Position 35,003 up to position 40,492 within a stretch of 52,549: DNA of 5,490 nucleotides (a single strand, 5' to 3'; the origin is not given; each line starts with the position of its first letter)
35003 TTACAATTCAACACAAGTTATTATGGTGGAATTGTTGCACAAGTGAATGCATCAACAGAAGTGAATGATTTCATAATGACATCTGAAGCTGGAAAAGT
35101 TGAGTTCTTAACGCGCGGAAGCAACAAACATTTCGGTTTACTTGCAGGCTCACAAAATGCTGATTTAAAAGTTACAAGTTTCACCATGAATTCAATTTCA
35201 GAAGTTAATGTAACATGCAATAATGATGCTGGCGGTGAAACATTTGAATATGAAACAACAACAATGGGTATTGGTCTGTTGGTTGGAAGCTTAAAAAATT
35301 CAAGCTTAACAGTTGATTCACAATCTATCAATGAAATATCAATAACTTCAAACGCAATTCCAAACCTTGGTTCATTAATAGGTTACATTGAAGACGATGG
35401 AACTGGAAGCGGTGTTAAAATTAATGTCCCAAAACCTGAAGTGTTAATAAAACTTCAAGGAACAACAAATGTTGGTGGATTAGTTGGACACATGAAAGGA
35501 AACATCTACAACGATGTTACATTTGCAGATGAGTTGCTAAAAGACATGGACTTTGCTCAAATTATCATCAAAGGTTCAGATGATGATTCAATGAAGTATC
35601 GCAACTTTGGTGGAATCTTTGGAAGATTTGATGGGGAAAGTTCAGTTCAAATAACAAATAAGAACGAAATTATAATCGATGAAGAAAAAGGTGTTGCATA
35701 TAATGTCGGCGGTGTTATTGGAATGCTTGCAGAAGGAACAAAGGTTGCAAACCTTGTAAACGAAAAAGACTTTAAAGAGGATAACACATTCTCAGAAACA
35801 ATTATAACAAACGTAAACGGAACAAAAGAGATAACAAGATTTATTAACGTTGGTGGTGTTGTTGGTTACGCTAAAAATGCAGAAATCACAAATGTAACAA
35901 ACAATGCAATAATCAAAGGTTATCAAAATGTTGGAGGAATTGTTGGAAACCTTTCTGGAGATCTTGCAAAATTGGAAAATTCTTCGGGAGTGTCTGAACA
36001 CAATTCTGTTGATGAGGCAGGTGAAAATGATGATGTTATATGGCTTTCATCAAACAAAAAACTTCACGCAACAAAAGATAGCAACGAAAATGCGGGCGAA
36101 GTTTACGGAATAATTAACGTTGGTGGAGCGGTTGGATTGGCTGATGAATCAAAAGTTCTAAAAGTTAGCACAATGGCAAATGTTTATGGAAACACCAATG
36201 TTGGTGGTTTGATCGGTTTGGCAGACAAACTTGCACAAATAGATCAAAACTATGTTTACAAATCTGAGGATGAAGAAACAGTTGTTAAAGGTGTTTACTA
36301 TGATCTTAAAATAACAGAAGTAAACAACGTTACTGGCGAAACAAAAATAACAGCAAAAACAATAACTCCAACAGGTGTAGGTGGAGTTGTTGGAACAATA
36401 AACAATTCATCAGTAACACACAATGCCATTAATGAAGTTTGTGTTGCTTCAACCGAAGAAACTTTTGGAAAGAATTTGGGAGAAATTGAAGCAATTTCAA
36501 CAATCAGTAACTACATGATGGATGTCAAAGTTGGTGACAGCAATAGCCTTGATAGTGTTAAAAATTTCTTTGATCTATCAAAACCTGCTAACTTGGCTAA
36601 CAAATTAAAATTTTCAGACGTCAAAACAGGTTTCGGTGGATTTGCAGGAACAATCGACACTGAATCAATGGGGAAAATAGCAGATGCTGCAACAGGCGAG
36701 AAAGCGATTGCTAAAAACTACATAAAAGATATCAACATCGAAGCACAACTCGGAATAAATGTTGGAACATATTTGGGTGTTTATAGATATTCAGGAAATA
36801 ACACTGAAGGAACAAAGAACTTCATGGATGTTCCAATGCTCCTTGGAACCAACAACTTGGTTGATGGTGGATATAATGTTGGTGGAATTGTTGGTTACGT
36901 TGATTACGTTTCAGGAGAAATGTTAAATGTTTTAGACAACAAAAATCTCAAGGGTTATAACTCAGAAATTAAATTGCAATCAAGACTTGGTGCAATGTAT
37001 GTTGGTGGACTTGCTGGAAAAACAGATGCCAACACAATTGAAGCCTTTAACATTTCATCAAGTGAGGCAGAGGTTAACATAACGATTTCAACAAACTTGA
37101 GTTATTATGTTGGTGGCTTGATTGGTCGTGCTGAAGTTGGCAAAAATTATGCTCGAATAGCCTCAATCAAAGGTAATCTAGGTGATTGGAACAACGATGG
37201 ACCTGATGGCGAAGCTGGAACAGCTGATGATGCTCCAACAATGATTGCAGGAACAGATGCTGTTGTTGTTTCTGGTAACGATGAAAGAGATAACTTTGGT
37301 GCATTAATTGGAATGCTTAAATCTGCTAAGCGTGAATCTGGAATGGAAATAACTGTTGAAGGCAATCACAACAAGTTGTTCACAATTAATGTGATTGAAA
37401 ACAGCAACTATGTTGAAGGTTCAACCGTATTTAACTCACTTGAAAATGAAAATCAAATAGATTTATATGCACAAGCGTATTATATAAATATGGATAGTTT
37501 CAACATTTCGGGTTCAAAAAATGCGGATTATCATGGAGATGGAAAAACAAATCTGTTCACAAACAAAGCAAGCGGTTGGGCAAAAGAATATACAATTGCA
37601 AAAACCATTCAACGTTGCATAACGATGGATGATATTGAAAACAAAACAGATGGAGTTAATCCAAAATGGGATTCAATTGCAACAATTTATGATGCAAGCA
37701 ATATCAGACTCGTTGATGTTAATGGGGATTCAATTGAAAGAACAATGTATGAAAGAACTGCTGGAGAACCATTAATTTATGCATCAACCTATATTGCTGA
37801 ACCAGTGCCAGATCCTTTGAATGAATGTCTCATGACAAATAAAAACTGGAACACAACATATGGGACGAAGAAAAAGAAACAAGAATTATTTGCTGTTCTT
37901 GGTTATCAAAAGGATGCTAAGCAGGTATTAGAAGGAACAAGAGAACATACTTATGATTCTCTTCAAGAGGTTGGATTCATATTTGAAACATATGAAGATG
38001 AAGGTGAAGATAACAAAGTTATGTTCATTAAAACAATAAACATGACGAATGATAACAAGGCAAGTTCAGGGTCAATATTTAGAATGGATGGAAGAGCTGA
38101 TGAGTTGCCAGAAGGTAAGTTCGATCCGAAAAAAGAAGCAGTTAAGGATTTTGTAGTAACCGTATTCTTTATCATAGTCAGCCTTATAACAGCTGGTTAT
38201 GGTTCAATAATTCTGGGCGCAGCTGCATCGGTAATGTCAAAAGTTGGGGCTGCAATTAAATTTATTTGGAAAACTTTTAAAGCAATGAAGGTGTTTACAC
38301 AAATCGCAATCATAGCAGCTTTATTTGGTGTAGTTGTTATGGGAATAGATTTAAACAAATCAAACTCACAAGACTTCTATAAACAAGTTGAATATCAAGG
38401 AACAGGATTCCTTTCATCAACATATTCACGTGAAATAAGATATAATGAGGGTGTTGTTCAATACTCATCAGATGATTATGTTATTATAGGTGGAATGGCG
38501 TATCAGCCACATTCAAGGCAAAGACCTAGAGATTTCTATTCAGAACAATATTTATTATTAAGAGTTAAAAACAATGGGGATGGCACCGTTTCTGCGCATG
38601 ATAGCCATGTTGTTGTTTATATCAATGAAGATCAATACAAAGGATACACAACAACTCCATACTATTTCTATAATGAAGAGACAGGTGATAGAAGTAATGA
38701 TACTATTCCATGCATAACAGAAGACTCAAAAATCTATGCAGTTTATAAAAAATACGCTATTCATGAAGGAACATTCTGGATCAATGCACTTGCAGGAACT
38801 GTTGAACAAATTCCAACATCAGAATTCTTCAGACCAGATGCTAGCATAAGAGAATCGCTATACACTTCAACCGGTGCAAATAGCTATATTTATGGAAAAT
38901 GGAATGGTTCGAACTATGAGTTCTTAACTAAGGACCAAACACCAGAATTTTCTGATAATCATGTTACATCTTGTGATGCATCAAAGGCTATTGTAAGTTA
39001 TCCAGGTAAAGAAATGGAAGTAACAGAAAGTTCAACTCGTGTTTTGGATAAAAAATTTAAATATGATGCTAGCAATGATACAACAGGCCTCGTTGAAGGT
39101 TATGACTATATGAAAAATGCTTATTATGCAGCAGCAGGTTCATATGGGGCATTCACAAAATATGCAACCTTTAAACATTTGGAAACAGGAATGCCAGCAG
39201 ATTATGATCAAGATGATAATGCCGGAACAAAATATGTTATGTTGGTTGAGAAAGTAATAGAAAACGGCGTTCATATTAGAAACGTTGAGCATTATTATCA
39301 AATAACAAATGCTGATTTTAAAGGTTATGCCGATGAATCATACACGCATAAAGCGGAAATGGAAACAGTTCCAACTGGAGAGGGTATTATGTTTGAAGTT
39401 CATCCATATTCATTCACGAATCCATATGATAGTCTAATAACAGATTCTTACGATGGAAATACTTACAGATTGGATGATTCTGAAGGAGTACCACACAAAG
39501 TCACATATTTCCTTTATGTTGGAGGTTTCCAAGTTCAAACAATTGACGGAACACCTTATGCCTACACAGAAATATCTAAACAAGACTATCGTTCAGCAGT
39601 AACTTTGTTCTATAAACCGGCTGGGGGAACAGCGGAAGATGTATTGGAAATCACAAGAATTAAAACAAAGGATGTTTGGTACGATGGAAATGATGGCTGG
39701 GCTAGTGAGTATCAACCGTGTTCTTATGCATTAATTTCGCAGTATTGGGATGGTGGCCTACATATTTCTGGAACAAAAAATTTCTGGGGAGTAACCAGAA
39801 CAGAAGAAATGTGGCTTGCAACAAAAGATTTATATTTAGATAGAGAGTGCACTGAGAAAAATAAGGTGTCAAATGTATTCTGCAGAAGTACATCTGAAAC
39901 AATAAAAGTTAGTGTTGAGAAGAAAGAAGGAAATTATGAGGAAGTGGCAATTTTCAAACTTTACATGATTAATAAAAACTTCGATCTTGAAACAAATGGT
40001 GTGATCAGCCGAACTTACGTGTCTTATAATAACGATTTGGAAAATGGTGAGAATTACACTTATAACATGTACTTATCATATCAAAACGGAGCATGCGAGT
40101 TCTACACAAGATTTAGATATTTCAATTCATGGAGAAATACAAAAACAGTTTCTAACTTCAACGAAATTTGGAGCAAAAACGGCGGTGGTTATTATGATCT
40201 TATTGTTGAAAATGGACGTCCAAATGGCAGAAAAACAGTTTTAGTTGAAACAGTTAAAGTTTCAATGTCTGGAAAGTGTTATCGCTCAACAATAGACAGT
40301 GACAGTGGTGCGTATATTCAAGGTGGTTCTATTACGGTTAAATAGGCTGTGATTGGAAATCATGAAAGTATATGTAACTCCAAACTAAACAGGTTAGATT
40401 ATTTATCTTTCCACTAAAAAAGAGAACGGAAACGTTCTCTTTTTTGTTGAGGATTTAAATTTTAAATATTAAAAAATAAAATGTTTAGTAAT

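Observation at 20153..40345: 6730-aa single-ORF surface protein built from at least six GLUG modules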

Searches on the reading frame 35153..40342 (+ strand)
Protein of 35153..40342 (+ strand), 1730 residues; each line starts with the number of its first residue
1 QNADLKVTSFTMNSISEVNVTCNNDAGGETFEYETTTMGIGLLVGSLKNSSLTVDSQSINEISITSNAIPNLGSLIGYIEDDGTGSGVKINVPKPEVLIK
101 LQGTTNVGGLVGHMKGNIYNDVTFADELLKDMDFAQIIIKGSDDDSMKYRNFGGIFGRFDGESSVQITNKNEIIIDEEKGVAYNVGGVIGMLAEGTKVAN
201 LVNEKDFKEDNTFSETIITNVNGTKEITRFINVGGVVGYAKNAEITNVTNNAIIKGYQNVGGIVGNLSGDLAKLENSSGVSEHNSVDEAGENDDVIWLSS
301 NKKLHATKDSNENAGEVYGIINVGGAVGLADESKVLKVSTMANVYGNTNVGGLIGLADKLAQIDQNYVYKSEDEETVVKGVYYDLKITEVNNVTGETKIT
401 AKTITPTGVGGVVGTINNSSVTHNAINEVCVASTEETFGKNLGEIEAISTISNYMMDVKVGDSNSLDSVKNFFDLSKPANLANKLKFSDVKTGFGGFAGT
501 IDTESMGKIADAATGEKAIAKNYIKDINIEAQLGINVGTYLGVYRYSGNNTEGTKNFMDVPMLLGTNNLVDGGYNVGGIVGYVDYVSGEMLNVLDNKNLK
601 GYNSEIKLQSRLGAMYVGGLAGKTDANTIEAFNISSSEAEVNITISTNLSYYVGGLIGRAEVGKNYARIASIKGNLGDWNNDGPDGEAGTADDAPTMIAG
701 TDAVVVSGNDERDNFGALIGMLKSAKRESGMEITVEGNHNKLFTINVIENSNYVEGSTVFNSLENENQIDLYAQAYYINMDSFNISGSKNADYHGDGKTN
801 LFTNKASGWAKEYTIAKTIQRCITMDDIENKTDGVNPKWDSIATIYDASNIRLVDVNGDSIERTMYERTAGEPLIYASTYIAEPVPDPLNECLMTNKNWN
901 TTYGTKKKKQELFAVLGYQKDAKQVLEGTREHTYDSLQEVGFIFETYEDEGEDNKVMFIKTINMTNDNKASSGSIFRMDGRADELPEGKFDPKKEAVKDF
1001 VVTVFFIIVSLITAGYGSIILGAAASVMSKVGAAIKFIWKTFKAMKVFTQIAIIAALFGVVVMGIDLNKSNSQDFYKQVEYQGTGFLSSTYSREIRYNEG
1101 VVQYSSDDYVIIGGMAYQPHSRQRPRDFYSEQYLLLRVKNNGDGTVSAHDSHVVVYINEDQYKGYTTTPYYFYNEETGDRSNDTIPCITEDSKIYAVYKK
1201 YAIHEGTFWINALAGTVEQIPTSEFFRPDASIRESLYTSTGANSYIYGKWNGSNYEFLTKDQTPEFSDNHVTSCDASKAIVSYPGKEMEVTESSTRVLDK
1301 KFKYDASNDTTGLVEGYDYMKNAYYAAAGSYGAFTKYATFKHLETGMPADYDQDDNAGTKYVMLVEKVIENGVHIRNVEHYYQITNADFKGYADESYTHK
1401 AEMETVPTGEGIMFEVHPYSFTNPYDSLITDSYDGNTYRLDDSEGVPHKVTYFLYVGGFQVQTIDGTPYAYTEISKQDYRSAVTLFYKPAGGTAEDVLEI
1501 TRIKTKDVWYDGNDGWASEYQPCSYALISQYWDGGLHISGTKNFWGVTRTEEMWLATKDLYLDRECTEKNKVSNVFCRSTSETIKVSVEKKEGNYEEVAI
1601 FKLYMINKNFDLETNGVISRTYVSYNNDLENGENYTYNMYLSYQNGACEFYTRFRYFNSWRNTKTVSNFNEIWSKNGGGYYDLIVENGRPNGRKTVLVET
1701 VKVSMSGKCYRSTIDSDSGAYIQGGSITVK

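Call 4: search_protein_families(library=pfam, proteins=[window:35153-40342:+], max_evalue=0.01)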
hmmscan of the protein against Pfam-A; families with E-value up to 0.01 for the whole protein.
window:35153-40342:+ (1730 aa): 1 family
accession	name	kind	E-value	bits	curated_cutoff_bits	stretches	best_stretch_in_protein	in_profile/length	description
PF07581.17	Glug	-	1.2e-07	32.1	20.5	0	232-252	4-25/28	The GLUG motif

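Call 5: search_protein_families(library=ncbifam, proteins=[window:35153-40342:+], max_evalue=0.01)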
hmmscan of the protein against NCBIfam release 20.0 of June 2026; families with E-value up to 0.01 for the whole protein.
window:35153-40342:+ (1730 aa): 0 families

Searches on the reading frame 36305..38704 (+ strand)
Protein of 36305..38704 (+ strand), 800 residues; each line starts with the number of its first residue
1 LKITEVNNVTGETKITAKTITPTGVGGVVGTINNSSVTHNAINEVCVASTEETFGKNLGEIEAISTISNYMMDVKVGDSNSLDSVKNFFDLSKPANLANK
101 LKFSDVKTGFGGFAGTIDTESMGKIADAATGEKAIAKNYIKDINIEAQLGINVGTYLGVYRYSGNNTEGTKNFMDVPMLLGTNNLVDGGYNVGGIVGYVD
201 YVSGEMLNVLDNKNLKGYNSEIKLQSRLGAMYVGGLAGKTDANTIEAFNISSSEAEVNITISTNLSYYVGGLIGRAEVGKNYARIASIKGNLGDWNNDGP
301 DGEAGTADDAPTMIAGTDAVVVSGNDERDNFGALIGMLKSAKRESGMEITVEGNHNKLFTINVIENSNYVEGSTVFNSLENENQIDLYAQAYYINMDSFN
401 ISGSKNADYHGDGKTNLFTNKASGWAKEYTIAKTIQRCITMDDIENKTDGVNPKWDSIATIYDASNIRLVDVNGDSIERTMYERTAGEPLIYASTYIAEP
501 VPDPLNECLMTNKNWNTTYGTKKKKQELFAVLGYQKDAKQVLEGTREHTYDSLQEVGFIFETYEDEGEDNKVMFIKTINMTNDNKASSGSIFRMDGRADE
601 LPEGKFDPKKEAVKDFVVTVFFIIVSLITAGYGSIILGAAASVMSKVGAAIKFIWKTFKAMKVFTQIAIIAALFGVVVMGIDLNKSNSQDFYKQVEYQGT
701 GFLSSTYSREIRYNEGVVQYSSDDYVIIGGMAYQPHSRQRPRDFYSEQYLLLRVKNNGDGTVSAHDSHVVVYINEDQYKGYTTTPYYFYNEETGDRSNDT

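Call 7: search_protein_families(library=pfam, proteins=[window:36305-38704:+], max_evalue=10)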
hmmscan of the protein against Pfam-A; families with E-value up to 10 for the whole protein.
window:36305-38704:+ (800 aa): 2 families
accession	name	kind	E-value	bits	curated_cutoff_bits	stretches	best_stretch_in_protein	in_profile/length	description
PF07581.17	Glug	-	2e-05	25.1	20.5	3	229-260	1-28/28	The GLUG motif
PF07885.22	Ion_trans_2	-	1.4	9.3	22.5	1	613-679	22-66/79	Ion channel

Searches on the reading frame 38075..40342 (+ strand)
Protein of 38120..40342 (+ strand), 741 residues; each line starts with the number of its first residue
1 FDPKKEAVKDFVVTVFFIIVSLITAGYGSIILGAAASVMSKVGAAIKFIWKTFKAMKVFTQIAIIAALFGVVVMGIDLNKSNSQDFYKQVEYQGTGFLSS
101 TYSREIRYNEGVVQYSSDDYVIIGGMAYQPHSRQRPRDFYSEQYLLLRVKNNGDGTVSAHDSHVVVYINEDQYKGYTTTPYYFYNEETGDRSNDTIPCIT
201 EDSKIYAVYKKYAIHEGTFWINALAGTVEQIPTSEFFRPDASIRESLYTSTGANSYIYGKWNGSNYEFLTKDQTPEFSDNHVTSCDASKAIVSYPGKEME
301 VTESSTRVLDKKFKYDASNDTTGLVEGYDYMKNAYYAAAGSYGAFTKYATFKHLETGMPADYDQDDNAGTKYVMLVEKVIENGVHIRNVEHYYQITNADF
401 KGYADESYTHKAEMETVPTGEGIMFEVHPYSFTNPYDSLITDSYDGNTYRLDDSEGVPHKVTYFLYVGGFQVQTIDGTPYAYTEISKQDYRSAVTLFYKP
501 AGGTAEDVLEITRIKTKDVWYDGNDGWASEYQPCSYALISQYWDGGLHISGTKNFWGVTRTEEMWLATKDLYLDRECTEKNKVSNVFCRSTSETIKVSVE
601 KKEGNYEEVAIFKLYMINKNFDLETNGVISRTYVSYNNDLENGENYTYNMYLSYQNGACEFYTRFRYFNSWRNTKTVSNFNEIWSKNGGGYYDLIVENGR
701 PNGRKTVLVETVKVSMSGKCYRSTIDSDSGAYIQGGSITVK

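Call 7: search_protein_families(library=pfam, proteins=[window:38324-40342:+], max_evalue=10)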
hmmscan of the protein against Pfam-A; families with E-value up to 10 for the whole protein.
window:38324-40342:+ (673 aa): 0 families

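Call 13: find_homologous_proteins(query=window:38120-40342:+, max_evalue=0.001)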
Query window:38120-40342:+: 7115 candidates shared short words with the query, none scored E <= 0.001.

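Call 29: search_protein_representatives(protein=window:38120-40342:+)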
Query: 741 residues. Proteins with E-value up to 0.001 (for the whole library): 8; up to 1e-10: 4; up to 1e-30: 2. The best 8 are listed.
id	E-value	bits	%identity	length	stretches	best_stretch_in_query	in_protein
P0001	0.0e+00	1695.0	100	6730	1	1-741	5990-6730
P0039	2.1e-36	142.2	34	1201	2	55-473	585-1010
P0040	1.1e-12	63.8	49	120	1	630-723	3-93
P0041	2.9e-11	59.1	29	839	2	13-489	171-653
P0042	7.9e-10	54.4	28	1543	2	46-484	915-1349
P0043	3.0e-08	49.1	35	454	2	320-499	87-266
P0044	8.3e-07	44.4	29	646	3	96-358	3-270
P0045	6.9e-04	34.7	38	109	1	639-739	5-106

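Call 58: search_solved_structures(query=A4, max_evalue=1)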
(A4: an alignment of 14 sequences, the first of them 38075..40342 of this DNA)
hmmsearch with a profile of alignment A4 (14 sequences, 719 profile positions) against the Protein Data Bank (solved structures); distinct sequences matched with E-value up to 1: 0.

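Call 73: predict_structure(alignment_id=A4)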
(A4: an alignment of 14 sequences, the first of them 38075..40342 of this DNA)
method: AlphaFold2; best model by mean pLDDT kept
length: 756 residues; sequences in the alignment: 14
mean_pLDDT: 50.5   pTM: 0.39
mean pLDDT of the five models: 50.5, 49.2, 46.9, 45.3, 43.7
residues with pLDDT >= 90: 9; 70-90: 137; 50-70: 153; < 50: 457
segments of 3 or more residues with pLDDT < 50: 1-133, 254-257, 334-342, 353-363, 379-386, 390-400, 412-462, 503-598, 605-627, 653-756
pLDDT, mean of each block of 10 residues (from residue 1): 32 36 42 45 37 39 40 41 41 37 36 40 42 58 70 82 87 70 86 87 76 88 86 74 64 52 67 61 56 71 77 75 72 48 51 44 51 55 47 45 54 41 32 34 33 38 57 70 73 68 44 38 32 30 33 37 35 35 31 39 46 37 43 65 64 45 36 34 32 36 33 39 42 39 43 34
secondary structure, 60 per line:
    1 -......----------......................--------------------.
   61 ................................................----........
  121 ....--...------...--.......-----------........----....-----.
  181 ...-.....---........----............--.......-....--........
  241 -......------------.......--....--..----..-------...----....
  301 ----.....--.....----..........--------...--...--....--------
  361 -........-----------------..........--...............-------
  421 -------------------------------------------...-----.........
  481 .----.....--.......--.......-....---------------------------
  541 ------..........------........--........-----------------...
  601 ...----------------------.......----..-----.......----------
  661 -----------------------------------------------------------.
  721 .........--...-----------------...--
elements in order (helices of 4 or more, strands of 3 or more residues): E2-7 H18-39 H60-108 E113-124 E127-129 E136-138 E141-147 E159-166 E171-174 E180-183 H185-189 E193-200 E205-216 E219-225 E227-230 E233-237 E242-247 E263-266 E269-272 E297-300 E305-309 E312-316 E321-330 E339-341 E349-352 E362-369 E387-396 E399-413 E464-466 E472-481 E486-490 E493-499 H502-508 E510-513 E547-550 H551-556 E563-570 E573-580 E598-603 E626-632 E644-650 E720-729 E732-734 E752-754

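Call 77: fold_search(model_id=the predicted structure, library=pdb)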
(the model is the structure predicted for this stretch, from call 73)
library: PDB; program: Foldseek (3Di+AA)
matches with E <= 10: 170; with E <= 0.001: 0
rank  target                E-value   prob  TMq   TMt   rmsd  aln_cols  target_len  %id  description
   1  4gt0_A                4.4e-01  0.01  0.04  0.06  33.6       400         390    9  Structure of dengue virus serotype 1 sE containing stem to residue 421 (released 2012-12-19)
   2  9pgh_B                4.7e-01  0.04  0.05  0.12  18.5       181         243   13  The cryo-EM structure of C. crescentus RNAP-Sigma73-CCNA_03891/CCNA_01149 promoter complex (released 2026-02-25)
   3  8x6f_A                5.5e-01  0.02  0.04  0.10  17.3       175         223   14  Cryo-EM structure of Staphylococcus aureus sigA-dependent RNAP-promoter open complex (released 2024-06-05)
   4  6cce_B                5.5e-01  0.02  0.04  0.10  18.0       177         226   14  Crystal structure of a Mycobacterium smegmatis RNA polymerase transcription initiation complex with inhibitor Kanglemy (released 2018-08-15)
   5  4kh8                  5.5e-01  0.01  0.05  0.08  30.0       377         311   10  Crystal structure of a Lipocalin-like protein (EF0376) from Enterococcus faecalis V583 at 1.60 A resolution (released 2013-05-15)
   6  5ejl                  6.8e-01  0.02  0.05  0.10  26.2       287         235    8  MrkH, A novel c-di-GMP dependence transcription regulatory factor. (released 2016-10-19)
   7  4gsx_A                8.4e-01  0.01  0.05  0.08  32.9       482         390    8  High resolution structure of dengue virus serotype 1 sE containing stem (released 2012-12-19)
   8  6epk_A                8.9e-01  0.01  0.04  0.06  38.3       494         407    8  CRYSTAL STRUCTURE OF THE PRECURSOR MEMBRANE PROTEIN-ENVELOPE PROTEIN HETERODIMER FROM THE YELLOW FEVER VIRUS (released 2018-10-31)
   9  8ofn_A                9.9e-01  0.01  0.04  0.06  42.2       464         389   10  Structure of the yellow fever virus (Asibi strain) dimeric envelope protein (released 2023-08-09)
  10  4gaf_B                1.0e+00  0.02  0.06  0.11  24.7       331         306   10  Crystal structure of EBI-005, a chimera of human IL-1beta and IL-1Ra, bound to human Interleukin-1 receptor type 1 (released 2013-02-20)
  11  4dep_E                1.1e+00  0.01  0.04  0.08  24.2       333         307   11  Structure of the IL-1b signaling complex (released 2012-03-21)
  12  8gpu_B                1.1e+00  0.01  0.05  0.07  37.7       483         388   10  YFV_E_YD6Fab_prefusion (released 2022-11-02)
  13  7aeb_G                1.2e+00  0.02  0.06  0.05  21.3       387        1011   10  Cryo-EM structure of an extracellular contractile injection system in marine bacterium Algoriphagus machipongonensis,  (released 2022-02-16)
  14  9pfq_B                1.2e+00  0.01  0.04  0.07  17.3       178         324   13  The cryo-EM structure of C. crescentus DriD-ssDNA-RNAP-Sigma73-bapE promoter transcription activation complex (released 2026-02-25)
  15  8w9z_c                1.2e+00  0.01  0.05  0.04  49.9       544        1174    8  The cryo-EM structure of the Nicotiana tabacum PEP-PAP (released 2024-03-13)
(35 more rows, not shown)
